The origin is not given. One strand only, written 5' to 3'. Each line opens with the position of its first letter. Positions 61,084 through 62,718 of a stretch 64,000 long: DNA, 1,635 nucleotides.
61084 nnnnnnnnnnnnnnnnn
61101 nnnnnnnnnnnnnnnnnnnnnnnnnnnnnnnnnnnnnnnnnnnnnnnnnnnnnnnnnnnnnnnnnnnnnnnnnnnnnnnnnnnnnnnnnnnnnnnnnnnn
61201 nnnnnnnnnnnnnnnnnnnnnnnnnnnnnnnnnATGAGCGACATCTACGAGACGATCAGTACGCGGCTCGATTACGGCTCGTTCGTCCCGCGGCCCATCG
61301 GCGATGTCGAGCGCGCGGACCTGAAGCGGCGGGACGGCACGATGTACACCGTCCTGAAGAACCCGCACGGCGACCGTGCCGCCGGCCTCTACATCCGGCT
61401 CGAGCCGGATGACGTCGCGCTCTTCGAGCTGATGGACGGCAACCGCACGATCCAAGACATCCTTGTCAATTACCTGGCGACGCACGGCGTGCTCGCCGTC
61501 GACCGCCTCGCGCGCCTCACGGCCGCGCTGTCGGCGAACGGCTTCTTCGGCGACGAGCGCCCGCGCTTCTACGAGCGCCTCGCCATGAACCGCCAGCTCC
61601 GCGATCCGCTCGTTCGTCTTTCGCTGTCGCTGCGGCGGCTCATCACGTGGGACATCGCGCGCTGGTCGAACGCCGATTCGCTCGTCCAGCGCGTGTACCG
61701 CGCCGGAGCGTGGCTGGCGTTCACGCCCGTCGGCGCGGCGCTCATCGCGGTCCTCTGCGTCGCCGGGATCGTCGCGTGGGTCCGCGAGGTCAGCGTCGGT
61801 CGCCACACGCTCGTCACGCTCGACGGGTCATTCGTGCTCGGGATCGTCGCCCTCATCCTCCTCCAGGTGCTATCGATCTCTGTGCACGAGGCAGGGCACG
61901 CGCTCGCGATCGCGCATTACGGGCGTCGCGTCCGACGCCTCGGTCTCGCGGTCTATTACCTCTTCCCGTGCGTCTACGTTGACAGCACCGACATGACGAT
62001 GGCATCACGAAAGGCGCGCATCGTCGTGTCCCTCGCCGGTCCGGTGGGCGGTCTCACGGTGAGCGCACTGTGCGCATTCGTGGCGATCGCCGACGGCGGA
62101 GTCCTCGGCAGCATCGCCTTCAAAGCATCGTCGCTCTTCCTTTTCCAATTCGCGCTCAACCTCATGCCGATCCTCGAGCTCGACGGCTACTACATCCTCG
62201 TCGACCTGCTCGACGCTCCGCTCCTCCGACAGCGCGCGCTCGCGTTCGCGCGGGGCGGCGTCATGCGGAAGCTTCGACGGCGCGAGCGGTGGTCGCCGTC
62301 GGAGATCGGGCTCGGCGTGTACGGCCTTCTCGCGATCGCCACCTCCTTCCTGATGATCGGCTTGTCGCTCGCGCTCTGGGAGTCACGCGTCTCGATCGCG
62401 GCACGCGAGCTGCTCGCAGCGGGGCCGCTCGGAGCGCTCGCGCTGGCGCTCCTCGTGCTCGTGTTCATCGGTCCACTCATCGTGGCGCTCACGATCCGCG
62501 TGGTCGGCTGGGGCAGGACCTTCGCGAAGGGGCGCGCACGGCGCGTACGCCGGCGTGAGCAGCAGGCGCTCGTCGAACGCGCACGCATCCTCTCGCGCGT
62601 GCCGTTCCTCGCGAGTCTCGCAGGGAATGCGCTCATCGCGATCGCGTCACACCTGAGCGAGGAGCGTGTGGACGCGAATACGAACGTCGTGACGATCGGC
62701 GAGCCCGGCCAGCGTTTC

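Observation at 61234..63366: Site-2 protease with a tandem cyclic-nucleotide-binding module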

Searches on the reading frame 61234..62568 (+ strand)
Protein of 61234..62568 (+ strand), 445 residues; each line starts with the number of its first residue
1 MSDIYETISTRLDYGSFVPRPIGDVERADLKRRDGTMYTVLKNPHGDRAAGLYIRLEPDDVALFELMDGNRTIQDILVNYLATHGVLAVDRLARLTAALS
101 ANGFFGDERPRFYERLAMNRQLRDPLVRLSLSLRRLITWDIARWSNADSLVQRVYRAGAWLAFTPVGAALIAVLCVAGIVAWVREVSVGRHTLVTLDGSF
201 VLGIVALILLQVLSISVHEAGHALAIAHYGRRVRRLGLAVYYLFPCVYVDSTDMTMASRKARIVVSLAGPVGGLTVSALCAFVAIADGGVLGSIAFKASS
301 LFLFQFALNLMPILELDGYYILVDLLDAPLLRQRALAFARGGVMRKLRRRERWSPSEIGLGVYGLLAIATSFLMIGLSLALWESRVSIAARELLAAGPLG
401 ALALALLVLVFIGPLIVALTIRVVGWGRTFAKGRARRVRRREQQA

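Call 25: search_protein_representatives(protein=window:61234-62568:+)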
Query: 445 residues. Proteins with E-value up to 0.001 (for the whole library): 9239; up to 1e-10: 3278; up to 1e-30: 335. The best 150 are listed.
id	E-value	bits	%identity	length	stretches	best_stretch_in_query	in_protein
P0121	3.2e-154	530.5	55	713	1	2-442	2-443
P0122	9.8e-124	430.1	62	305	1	2-305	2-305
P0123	6.9e-83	295.5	60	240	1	1-236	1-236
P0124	1.7e-70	254.7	36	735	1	4-433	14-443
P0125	4.0e-66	240.3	37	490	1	16-420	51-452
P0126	2.1e-64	234.7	34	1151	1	4-418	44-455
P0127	8.4e-60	219.5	35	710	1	4-440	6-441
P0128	1.1e-59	219.1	33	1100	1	3-418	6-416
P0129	3.6e-59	217.4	33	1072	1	3-425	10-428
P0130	5.3e-59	216.8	34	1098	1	6-432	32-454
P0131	5.8e-59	216.7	38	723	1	15-433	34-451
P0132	3.3e-58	214.2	38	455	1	12-349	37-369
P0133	3.3e-58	214.2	34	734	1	2-434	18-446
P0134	9.2e-57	209.5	34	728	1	4-442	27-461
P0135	1.0e-56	209.3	31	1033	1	4-424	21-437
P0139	8.4e-56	206.3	35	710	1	16-411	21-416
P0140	2.6e-55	204.7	34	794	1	2-426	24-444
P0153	2.7e-53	198.0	34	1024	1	3-421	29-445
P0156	4.1e-53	197.5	35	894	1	4-417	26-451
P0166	3.4e-52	194.4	31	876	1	4-428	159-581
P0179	1.8e-50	188.7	36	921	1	29-441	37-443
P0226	8.3e-47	176.7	31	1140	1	6-440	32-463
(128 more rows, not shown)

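Call 28: search_protein_families(library=pfam, proteins=[P0126, P0128, P0140, P0153, P0156, P0125, P0124, P0179, P0166, P0226], max_evalue=0.001)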
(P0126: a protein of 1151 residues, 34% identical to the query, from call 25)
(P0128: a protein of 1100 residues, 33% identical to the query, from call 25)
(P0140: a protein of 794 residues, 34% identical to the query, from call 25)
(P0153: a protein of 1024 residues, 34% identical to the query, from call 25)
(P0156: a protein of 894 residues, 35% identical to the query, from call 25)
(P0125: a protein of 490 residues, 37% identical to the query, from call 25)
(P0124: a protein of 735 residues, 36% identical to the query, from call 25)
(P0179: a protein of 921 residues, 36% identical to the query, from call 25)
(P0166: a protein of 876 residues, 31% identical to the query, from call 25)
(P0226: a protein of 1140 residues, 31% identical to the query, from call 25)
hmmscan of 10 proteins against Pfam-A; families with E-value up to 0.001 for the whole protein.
P0126 (1151 aa): 1 family
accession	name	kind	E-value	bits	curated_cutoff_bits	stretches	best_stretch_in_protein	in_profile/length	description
PF00027.35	cNMP_binding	-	1.6e-44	150.2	27.5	2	1038-1119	5-87/89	Cyclic nucleotide-binding domain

P0128 (1100 aa): 1 family
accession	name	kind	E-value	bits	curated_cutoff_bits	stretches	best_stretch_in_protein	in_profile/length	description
PF00027.35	cNMP_binding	-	1.9e-51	172.4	27.5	2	986-1071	3-88/89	Cyclic nucleotide-binding domain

P0140 (794 aa): 2 families
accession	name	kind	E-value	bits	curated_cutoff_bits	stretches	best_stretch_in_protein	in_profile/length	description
PF05402.18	PqqD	-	0.00044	21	23.4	0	65-121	7-66/67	Coenzyme PQQ synthesis protein D (PqqD)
PF02163.28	Peptidase_M50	-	0.00047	20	27.2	1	224-301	3-102/221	Peptidase family M50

P0153 (1024 aa): 1 family
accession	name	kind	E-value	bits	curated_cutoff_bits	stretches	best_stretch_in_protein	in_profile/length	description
PF02163.28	Peptidase_M50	-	0.00057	19.7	27.2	0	237-311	7-102/221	Peptidase family M50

P0156 (894 aa): 0 families

P0125 (490 aa): 1 family
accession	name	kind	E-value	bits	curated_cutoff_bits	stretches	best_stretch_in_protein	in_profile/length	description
PF02163.28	Peptidase_M50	-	2.4e-09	37.3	27.2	1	238-318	3-104/221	Peptidase family M50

P0124 (735 aa): 2 families
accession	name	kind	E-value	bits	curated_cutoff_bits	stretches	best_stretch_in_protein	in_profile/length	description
PF00027.35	cNMP_binding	-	9.7e-47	157.3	27.5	2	486-571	2-87/89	Cyclic nucleotide-binding domain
PF02163.28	Peptidase_M50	-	9.3e-08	32.1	27.2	1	220-295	7-103/221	Peptidase family M50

P0179 (921 aa): 4 families
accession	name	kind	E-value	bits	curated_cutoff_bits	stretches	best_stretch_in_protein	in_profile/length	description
PF00027.35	cNMP_binding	-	3.6e-40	136.2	27.5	2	480-563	2-86/89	Cyclic nucleotide-binding domain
PF00578.27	AhpC-TSA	-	1.4e-21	77.1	26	1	729-840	1-112/124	AhpC/TSA family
PF08534.16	Redoxin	-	2.8e-14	53.6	26.6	1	729-823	2-99/148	Redoxin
PF02163.28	Peptidase_M50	-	8.2e-05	22.5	27.2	0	212-288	5-102/221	Peptidase family M50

P0166 (876 aa): 4 families
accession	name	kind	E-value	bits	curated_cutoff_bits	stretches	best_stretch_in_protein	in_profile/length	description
PF00027.35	cNMP_binding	-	1.6e-46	156.6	27.5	2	759-844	3-88/89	Cyclic nucleotide-binding domain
PF00498.31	FHA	-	2.2e-14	54.1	20.7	1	51-115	1-67/67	FHA domain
PF16697.10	Yop-YscD_cpl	-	1.2e-11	45.1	33.2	1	43-121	11-90/94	Inner membrane component of T3SS, cytoplasmic domain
PF02163.28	Peptidase_M50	-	7.2e-05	22.7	27.2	1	358-448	3-114/221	Peptidase family M50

P0226 (1140 aa): 1 family
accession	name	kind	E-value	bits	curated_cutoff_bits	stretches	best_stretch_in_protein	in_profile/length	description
PF02163.28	Peptidase_M50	-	0.00077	19.3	27.2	1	236-310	7-102/221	Peptidase family M50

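Call 35: find_encoding_contigs(protein=P0124, flank=8000, max_places=2)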
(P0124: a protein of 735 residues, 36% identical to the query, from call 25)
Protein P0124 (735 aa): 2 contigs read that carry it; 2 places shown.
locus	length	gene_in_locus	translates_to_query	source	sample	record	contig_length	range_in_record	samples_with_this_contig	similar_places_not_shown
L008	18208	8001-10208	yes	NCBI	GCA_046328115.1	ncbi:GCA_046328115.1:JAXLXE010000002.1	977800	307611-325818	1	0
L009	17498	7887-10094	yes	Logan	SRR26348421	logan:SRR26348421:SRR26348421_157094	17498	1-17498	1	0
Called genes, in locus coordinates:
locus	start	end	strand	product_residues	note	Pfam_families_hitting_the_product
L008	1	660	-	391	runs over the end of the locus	PF00296:Bac_luciferase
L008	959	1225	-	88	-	-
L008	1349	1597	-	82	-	-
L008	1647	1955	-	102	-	PF02311:AraC_binding (weak), PF07883:Cupin_2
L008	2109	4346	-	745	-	PF00884:Sulfatase, PF16347:SGSH_C (weak)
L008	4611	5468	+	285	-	PF00590:TP_methylase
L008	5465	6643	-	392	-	PF21036:EryCIII-like_N (weak), PF00201:UDPGT, PF04101:Glyco_tran_28_C (weak), PF06722:EryCIII-like_C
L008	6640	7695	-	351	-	PF01494:FAD_binding_3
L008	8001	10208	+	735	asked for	PF02163:Peptidase_M50 (weak), PF00027:cNMP_binding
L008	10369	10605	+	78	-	PF14407:Frankia_peptide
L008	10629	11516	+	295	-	PF00590:TP_methylase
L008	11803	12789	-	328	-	-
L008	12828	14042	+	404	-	PF13439:Glyco_transf_4, PF13692:Glyco_trans_1_4, PF13524:Glyco_trans_1_2 (weak)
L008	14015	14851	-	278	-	PF00685:Sulfotransfer_1, PF13469:Sulfotransfer_3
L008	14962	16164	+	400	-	PF13439:Glyco_transf_4, PF00534:Glycos_transf_1 (weak), PF13692:Glyco_trans_1_4, PF13524:Glyco_trans_1_2 (weak)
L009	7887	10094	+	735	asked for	PF02163:Peptidase_M50 (weak), PF00027:cNMP_binding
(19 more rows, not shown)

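Call 36: find_encoding_contigs(protein=P0128, flank=8000, max_places=2)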
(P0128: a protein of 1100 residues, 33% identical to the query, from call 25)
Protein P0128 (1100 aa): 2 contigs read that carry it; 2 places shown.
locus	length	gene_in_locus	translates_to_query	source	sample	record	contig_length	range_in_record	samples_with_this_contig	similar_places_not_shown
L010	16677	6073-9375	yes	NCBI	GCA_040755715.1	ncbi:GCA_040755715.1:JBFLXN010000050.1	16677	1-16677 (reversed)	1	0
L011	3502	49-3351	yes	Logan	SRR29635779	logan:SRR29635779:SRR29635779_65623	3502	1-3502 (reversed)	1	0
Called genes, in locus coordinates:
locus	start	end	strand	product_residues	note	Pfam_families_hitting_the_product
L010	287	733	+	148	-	PF01668:SmpB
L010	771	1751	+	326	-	PF01479:S4, PF00849:PseudoU_synth_2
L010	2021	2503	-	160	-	-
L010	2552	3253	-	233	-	PF20582:UPF0758_N, PF12826:HHH_2 (weak), PF04002:RadC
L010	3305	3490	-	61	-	-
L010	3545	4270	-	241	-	-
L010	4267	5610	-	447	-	-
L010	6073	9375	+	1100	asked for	PF00027:cNMP_binding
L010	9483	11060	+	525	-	-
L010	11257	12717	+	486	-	PF13374:TPR_10 (faint), PF13181:TPR_8 (faint), PF24885:TPR_NPHP3 (faint), PF17874:TPR_MalT, PF13424:TPR_12, PF00515:TPR_1, PF07719:TPR_2 (weak), PF13424:TPR_12, +1 more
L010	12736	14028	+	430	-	PF13424:TPR_12 (weak), PF24885:TPR_NPHP3 (weak), PF13424:TPR_12, PF17874:TPR_MalT, PF00515:TPR_1 (weak), PF07719:TPR_2 (weak), PF14938:SNAP (weak), PF13424:TPR_12, +9 more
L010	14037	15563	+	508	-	-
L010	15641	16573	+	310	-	-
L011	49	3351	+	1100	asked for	PF00027:cNMP_binding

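Call 42: find_related_loci(query=A1, collection=metagenome_contigs, flank=6000)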
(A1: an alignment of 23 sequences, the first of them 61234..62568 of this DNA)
Query A1 (445 aa) in metagenome_contigs; peptide patterns used: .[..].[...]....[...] (x = any residue, [..] = any of these).
600 stretches matched a pattern (row limit reached: there are more); 565 encode a relative of the query (tblastn E <= 1e-3); the best 80 are kept; 80 distinct loci.
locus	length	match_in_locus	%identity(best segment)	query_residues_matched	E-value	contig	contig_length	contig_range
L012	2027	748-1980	37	19-428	2e-73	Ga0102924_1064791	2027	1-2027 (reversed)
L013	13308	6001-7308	37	4-445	6e-70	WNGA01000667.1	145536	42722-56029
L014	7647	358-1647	37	19-445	7e-69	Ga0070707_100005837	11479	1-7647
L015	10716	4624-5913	37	19-445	7e-69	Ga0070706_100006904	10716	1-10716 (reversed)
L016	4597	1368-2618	32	3-423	8e-68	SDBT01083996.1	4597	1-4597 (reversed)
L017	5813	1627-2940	36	4-437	4e-67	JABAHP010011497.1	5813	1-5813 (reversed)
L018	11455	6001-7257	35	2-423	4e-66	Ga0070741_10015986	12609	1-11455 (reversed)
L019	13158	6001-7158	37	3-393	8e-66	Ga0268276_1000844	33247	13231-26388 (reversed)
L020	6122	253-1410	37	3-393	7e-66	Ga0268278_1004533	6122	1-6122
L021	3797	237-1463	36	3-419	3e-64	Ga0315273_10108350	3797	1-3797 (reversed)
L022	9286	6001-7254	31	3-424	1e-63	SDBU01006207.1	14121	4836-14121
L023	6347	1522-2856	35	4-444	1e-63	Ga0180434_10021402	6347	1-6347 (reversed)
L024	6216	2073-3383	32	4-426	6e-62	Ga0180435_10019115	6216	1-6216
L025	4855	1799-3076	34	19-442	1e-61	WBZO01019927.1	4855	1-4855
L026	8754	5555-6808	31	4-425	4e-61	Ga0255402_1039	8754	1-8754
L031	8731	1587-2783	32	1-403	5e-60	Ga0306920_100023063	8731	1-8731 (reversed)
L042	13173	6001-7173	31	4-397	1e-58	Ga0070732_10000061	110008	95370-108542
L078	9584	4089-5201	35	4-380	4e-55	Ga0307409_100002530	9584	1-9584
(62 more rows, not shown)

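Call 51: search_solved_structures(query=A1, max_evalue=10, show_alignments=3)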
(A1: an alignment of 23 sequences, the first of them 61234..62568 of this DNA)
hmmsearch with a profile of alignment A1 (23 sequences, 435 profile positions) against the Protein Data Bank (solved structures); distinct sequences matched with E-value up to 10: 11.
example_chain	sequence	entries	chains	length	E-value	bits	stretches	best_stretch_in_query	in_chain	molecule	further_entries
3b4r_A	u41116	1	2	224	7.6e-08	34.8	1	209-327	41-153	Putative zinc metalloprotease MJ0392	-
9j82_A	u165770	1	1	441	0.026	16.6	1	272-333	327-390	Putative zinc metalloprotease aq_1964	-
5ff5_A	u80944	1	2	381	0.056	15.5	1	69-114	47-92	PaaA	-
7w6y_A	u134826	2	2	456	0.16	14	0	295-332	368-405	Anti sigma-E protein, RseA | Zinc metalloprotease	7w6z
9j83_A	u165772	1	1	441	0.36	12.8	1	272-333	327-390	Putative zinc metalloprotease aq_1964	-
8vjl_A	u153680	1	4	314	1.8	10.5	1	211-323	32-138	Stage IV sporulation protein FB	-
8qoz_B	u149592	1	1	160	2.1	10.3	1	96-164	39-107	U5 small nuclear ribonucleoprotein 200 kDa helicase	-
7w6x_A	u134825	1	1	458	5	9.1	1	208-239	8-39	Regulator of sigma-E protease RseP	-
6m9t_A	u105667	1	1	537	5.2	9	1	355-426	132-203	Prostaglandin E2 receptor EP3 subtype, Endolysin chimera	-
7wu9_R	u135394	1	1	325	7.8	8.4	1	355-426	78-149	Prostaglandin E2 receptor EP3 subtype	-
6ak3_B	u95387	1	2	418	9.7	8.1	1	355-426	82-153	Prostaglandin E2 receptor EP3 subtype,Soluble cytochrome b562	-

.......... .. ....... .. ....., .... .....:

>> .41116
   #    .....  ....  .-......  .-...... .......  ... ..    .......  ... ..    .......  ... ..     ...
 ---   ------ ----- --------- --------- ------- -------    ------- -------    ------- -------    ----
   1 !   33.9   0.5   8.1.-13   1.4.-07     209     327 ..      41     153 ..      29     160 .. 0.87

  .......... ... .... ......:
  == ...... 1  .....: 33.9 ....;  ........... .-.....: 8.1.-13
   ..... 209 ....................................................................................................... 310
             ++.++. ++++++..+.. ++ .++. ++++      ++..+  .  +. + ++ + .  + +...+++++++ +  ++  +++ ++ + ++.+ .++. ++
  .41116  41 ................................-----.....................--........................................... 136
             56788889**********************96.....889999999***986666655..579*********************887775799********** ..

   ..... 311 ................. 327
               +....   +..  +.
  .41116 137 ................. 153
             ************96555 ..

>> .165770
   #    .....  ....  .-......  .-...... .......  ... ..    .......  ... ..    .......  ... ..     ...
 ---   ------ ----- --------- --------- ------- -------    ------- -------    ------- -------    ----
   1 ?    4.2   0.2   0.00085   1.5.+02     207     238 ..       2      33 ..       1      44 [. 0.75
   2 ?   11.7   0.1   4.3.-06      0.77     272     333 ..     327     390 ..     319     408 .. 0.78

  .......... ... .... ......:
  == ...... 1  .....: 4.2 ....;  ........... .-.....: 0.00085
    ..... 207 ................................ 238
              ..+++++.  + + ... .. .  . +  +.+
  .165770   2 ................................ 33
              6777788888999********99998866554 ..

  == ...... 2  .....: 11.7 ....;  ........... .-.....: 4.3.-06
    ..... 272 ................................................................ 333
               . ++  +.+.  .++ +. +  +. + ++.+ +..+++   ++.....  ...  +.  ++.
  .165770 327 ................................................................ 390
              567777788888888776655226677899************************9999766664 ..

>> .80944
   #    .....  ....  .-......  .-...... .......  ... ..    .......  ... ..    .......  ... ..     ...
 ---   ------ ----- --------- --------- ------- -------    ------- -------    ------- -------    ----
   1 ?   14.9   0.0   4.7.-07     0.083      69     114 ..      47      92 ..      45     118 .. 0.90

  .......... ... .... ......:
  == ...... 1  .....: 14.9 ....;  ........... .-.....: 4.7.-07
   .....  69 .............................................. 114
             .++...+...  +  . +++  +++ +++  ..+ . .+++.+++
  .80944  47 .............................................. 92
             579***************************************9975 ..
